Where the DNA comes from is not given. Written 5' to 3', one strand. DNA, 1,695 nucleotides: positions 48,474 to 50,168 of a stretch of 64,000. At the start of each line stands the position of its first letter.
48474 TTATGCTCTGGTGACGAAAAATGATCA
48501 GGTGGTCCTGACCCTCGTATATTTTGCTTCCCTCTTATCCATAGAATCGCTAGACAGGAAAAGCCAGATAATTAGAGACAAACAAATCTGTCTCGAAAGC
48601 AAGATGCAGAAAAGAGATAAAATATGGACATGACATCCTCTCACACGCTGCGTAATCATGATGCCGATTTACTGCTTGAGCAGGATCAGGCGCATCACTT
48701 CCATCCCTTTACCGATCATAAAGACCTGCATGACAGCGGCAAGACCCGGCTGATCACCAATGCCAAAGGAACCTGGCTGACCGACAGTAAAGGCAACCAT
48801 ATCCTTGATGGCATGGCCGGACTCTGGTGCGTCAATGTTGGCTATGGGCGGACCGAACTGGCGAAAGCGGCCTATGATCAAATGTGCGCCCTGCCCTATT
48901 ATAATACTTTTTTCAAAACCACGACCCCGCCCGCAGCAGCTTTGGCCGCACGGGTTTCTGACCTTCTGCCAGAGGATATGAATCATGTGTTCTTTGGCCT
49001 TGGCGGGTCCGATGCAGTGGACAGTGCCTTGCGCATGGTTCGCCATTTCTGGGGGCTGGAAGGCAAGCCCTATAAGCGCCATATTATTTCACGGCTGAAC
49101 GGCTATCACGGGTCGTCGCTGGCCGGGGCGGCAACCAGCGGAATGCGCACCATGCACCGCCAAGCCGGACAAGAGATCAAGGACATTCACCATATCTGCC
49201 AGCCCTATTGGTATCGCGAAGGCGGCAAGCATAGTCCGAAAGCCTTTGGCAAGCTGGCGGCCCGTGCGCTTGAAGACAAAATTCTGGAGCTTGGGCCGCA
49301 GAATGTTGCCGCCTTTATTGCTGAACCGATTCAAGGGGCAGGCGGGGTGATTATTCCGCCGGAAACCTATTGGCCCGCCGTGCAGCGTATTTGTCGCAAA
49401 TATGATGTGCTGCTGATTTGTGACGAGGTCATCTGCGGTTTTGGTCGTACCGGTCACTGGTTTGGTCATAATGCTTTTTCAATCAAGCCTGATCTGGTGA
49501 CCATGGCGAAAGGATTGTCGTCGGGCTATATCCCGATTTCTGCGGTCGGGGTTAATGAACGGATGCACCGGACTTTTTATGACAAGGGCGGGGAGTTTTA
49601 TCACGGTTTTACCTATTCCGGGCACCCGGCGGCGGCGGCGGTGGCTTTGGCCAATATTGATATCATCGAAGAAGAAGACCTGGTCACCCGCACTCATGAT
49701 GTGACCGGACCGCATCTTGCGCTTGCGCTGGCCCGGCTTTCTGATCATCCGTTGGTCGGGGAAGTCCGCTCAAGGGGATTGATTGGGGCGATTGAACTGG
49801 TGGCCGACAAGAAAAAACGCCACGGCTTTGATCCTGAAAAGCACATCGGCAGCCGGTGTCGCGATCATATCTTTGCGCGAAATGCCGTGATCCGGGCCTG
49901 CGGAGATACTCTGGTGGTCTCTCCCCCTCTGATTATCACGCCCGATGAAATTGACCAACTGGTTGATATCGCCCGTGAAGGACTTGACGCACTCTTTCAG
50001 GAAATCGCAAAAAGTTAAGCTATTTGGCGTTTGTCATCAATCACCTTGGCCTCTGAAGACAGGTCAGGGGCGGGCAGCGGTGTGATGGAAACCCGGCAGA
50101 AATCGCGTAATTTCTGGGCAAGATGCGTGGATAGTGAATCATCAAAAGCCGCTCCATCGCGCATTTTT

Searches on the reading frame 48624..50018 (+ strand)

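Call 61: search_protein_families(library=ncbifam, proteins=[window:48624-50018:+], max_evalue=1e-60)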
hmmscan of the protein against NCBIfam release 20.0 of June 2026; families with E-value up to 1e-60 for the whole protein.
window:48624-50018:+ (464 aa): 23 families
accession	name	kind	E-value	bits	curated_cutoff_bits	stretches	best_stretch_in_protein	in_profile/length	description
NF005682.0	PRK07480.1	subfamily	2.8e-211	702.1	510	1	11-462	7-457/459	aminotransferase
NF009068.0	PRK12403.1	equivalog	9.5e-152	506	817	1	18-462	15-458/460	aspartate aminotransferase family protein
NF005447.0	PRK07036.1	equivalog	1.5e-148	495.3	618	1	8-463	4-461/468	aminotransferase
NF004767.0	PRK06105.1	subfamily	2.5e-144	481.3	517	1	18-462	9-455/460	aminotransferase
NF005684.0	PRK07482.1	subfamily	1.6e-140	468.7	687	1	13-462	4-460/464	hypothetical protein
NF004625.0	PRK05965.1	subfamily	1.2e-136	456.1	729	1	15-459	4-450/460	hypothetical protein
NF005683.0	PRK07481.1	subfamily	5.4e-132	441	575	1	14-457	3-450/453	hypothetical protein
NF005102.0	PRK06541.1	equivalog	1.9e-123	412.4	574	1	17-457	12-456/460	aspartate aminotransferase family protein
NF005812.0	PRK07678.1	subfamily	4.7e-113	378.2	488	1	14-456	7-449/451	aminotransferase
NF052567.1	OmAmTferAptACaul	equivalog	7.2e-108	361.1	500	1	24-455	4-429/431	omega-aminotransferase AptA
NF005685.0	PRK07483.1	equivalog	1.9e-100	336.8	485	1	41-459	13-440/444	aspartate aminotransferase family protein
TIGR00508.1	bioA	equivalog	1.7e-97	326.7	405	1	26-452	2-416/419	adenosylmethionine--8-amino-7-oxononanoate transaminase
NF004718.0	PRK06062.1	subfamily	3.7e-87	292.7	472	1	13-457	15-449/454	hypothetical protein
NF005375.0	PRK06917.1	equivalog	7.5e-86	288.6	535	1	43-460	17-442/448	aspartate aminotransferase family protein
NF004624.0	PRK05964.1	equivalog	1.2e-82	277.8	494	1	17-455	6-423/427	adenosylmethionine--8-amino-7-oxononanoate transaminase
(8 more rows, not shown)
